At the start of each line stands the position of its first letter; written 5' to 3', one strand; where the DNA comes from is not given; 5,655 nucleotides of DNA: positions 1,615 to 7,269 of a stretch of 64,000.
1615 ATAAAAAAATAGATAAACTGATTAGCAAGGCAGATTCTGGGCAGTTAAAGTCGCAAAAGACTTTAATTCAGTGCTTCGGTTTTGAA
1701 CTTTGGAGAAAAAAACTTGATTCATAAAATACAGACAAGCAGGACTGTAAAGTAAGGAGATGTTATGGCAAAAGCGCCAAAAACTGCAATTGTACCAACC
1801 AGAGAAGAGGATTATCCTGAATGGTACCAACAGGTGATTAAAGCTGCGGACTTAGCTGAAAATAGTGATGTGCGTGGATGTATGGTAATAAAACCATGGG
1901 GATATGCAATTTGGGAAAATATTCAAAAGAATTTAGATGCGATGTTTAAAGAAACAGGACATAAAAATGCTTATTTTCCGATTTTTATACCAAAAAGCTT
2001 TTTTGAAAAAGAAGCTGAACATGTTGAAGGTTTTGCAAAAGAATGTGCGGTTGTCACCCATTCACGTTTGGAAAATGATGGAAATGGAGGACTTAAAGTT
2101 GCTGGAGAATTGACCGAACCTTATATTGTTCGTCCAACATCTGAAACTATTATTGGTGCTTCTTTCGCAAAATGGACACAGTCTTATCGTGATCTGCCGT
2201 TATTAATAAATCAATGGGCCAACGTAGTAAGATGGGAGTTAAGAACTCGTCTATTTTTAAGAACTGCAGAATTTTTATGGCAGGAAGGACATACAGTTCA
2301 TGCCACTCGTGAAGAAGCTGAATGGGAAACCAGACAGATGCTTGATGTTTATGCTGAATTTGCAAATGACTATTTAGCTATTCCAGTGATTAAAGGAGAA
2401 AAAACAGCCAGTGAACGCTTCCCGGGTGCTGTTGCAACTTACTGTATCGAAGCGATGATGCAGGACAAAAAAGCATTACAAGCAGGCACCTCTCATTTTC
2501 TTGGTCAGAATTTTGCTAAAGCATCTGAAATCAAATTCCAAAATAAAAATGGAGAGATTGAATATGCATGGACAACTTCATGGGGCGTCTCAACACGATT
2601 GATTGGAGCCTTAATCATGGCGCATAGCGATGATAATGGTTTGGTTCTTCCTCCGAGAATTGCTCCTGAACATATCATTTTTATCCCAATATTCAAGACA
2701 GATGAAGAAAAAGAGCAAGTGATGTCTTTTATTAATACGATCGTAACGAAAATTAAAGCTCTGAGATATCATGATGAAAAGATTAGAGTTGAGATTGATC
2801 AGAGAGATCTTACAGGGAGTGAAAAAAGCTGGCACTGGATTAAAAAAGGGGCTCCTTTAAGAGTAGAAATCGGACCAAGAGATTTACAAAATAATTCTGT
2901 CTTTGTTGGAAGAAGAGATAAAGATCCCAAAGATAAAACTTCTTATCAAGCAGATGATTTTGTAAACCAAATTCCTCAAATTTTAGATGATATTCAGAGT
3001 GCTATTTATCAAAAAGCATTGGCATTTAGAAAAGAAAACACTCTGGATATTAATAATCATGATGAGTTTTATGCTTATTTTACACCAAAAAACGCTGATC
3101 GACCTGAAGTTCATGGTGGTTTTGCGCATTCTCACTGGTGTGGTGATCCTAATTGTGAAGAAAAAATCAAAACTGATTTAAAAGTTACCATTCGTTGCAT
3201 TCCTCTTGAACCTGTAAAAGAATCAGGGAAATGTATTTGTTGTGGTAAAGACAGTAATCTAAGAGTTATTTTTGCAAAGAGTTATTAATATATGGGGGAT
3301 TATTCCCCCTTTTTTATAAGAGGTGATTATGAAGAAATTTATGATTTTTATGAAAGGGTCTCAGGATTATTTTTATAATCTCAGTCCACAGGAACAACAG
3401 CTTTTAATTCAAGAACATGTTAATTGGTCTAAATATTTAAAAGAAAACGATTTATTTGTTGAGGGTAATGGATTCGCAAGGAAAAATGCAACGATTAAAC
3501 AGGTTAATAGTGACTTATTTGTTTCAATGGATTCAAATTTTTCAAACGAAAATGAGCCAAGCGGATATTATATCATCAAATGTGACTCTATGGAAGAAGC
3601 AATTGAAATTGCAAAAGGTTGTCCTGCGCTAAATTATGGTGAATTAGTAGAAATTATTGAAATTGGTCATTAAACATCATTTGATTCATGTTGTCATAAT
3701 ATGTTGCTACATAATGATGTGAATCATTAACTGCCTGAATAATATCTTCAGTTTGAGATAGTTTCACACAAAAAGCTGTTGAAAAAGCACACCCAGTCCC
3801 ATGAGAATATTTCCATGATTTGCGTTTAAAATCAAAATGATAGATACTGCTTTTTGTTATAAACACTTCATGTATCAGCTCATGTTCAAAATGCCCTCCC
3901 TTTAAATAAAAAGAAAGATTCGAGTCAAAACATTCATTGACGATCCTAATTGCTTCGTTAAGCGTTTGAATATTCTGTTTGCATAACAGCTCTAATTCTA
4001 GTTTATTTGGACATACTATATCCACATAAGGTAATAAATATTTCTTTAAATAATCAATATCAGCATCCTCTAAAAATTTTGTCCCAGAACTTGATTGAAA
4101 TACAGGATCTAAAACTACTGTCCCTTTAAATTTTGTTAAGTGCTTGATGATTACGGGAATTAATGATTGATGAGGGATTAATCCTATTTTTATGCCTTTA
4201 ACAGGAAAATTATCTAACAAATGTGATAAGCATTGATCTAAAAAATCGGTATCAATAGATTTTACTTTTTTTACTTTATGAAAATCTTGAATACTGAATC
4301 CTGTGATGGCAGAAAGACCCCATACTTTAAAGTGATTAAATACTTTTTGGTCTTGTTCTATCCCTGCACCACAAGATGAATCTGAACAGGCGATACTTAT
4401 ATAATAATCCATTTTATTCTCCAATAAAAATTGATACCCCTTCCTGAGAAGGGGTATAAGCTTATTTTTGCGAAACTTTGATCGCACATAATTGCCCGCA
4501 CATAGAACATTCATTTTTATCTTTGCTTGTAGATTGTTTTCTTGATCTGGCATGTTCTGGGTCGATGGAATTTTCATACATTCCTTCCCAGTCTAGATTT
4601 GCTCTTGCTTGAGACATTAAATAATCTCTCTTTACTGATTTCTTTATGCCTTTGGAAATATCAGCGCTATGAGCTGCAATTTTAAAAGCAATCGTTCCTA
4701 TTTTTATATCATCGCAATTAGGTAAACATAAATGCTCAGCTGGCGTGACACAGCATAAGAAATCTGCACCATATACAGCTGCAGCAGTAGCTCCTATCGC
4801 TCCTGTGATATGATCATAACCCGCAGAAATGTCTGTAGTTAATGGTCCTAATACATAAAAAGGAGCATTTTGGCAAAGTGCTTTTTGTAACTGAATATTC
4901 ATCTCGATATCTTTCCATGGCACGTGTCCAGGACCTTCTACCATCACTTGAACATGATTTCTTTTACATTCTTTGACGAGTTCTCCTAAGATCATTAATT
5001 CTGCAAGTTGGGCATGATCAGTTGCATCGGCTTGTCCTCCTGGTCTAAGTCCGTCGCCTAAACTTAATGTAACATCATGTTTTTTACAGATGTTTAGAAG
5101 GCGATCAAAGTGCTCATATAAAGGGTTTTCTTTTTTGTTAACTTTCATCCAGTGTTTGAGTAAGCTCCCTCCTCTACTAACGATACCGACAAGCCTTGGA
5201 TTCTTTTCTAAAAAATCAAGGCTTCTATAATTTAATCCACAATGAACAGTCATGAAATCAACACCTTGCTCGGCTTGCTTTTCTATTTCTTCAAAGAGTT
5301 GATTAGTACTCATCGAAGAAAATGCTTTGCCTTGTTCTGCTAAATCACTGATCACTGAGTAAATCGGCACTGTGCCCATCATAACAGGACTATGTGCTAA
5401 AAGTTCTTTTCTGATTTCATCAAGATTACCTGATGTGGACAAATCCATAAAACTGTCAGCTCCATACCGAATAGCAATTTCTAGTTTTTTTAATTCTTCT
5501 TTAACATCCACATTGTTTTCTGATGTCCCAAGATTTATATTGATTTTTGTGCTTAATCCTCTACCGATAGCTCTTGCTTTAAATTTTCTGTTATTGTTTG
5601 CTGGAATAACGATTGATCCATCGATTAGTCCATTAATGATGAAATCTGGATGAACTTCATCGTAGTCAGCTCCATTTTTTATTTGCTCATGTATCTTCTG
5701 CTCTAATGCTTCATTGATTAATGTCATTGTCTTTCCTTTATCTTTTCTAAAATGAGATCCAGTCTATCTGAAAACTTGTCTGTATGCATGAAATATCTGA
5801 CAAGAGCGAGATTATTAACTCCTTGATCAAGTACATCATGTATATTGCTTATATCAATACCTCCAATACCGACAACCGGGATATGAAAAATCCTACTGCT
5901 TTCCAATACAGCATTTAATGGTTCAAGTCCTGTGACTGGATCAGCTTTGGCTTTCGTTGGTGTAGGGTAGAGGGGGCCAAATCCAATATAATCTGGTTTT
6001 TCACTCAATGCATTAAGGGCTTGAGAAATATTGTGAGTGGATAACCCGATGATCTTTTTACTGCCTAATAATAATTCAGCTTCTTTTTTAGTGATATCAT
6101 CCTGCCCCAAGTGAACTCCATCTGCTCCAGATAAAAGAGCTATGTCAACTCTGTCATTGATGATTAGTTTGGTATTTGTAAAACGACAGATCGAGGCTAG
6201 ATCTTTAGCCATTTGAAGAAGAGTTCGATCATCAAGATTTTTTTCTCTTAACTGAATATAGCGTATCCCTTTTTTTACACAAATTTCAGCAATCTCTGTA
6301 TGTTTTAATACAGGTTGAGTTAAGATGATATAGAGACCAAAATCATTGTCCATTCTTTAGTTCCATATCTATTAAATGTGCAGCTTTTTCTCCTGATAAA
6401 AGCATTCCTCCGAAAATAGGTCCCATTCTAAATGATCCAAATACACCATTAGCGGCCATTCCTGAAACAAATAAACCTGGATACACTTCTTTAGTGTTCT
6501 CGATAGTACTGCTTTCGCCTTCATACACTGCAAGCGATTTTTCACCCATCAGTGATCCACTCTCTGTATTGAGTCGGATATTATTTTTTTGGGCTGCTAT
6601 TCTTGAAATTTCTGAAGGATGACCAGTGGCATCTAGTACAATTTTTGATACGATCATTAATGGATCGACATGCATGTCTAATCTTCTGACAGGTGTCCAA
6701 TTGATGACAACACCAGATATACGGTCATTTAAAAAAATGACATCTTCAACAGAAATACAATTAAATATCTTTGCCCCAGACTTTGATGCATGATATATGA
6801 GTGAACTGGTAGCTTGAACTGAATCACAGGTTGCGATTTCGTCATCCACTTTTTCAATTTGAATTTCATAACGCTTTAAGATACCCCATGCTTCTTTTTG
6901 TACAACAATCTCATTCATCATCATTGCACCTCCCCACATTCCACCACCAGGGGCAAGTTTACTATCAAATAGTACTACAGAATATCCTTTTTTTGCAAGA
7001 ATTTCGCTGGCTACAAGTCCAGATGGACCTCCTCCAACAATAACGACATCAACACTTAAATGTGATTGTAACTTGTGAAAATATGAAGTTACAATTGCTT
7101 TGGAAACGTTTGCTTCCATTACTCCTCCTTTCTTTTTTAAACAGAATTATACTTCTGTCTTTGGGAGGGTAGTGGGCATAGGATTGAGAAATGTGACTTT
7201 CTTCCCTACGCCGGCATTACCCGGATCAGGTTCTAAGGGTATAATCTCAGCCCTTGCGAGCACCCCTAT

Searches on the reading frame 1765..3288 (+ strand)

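Call 7: search_protein_families(library=pfam, proteins=[window:1765-3288:+], max_evalue=0.00001)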
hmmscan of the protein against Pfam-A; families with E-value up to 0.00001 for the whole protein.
window:1765-3288:+ (507 aa): 3 families
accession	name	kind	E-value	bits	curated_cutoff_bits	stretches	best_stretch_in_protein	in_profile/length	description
PF09180.16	ProRS-C_1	-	5.5e-21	74.9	31.5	1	451-507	11-71/71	Prolyl-tRNA synthetase, C-terminal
PF00587.30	tRNA-synt_2b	-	1.4e-15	58.3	29.3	1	114-284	5-176/179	tRNA synthetase class II core domain (G, H, P, S and T)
PF03129.25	HGTP_anticodon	-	1.5e-08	35.1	21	1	334-403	24-91/94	Anticodon binding domain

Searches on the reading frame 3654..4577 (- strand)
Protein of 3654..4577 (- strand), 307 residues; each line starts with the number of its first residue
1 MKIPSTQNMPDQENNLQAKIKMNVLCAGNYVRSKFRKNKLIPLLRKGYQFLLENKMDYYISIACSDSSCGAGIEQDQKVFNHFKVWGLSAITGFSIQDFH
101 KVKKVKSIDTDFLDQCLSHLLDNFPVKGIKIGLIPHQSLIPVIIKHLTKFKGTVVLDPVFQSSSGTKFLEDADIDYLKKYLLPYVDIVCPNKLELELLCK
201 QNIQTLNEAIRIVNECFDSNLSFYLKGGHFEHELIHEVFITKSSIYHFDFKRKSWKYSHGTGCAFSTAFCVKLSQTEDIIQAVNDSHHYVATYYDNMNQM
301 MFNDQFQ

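Call 7: search_protein_families(library=pfam, proteins=[window:3654-4577:-], max_evalue=0.00001)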
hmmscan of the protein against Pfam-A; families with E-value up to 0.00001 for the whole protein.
window:3654-4577:- (307 aa): 1 family
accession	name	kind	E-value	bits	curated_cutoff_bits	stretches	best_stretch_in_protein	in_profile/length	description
PF08543.17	Phos_pyr_kin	-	6.1e-53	180.2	27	1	66-294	1-232/246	Phosphomethylpyrimidine kinase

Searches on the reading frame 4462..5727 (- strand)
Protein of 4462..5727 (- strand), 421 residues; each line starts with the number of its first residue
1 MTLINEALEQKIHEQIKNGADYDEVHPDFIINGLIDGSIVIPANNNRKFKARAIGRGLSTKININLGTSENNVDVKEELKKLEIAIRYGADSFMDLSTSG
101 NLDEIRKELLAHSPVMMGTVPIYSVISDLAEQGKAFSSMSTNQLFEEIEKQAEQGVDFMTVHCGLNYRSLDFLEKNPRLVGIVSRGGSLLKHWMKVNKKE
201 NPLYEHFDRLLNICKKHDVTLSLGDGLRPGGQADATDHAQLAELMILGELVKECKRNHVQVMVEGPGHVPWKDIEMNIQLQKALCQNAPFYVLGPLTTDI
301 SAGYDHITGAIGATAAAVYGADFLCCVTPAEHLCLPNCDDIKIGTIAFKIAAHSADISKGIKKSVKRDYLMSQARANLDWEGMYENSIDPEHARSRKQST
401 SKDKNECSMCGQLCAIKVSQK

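Call 7: search_protein_families(library=pfam, proteins=[window:4462-5727:-], max_evalue=0.00001)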
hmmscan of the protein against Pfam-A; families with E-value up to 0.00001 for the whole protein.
window:4462-5727:- (421 aa): 1 family
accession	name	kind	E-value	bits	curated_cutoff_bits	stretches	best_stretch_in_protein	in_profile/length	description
PF01964.24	ThiC_Rad_SAM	-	2e-181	603.8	25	1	2-420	1-419/420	Radical SAM ThiC family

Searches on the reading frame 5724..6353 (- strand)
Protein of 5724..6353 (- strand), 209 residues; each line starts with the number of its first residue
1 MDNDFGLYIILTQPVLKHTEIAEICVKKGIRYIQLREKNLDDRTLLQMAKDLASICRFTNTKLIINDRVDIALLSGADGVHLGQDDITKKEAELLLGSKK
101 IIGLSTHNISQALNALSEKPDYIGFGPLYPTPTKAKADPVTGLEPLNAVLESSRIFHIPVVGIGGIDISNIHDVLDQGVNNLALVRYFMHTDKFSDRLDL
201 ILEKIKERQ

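Call 7: search_protein_families(library=pfam, proteins=[window:5724-6353:-], max_evalue=0.00001)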
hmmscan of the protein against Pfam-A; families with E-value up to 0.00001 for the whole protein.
window:5724-6353:- (209 aa): 1 family
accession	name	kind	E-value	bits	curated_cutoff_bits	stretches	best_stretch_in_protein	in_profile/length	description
PF02581.23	TMP-TENI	-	3.5e-56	189.9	27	1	17-186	13-178/180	Thiamine monophosphate synthase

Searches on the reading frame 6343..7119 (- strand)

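Call 7: search_protein_families(library=pfam, proteins=[window:6343-7119:-], max_evalue=0.00001)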
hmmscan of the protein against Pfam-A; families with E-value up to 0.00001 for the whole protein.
window:6343-7119:- (258 aa): 6 families
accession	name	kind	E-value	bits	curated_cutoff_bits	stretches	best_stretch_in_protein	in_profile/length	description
PF01946.23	Thi4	-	1.8e-68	230.8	26.2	1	6-236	1-235/235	Thi4 family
PF13450.12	NAD_binding_8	-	1.3e-07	32.2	21.9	1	27-60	1-34/68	NAD(P)-binding Rossmann-like domain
PF12831.13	FAD_oxidored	-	2e-07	31.1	27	1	24-167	1-146/416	FAD dependent oxidoreductase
PF01266.30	DAO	-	2.1e-06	27.9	27.9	0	24-63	1-40/353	FAD dependent oxidoreductase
PF01494.25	FAD_binding_3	-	3.7e-06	26.8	22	1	23-52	2-31/349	FAD binding domain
PF07992.20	Pyr_redox_2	-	4.8e-06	26.6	26.1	1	24-97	2-69/291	Pyridine nucleotide-disulphide oxidoreductase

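Call 46: search_protein_families(library=ncbifam, proteins=[window:6343-7119:-], max_evalue=1e-10)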
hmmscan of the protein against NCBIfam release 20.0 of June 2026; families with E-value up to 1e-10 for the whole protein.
window:6343-7119:- (258 aa): 1 family
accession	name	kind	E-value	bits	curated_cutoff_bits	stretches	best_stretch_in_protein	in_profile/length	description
TIGR00292.1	TIGR00292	equivalog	5.9e-82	274.7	148.3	1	2-255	1-254/254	sulfide-dependent adenosine diphosphate thiazole synthase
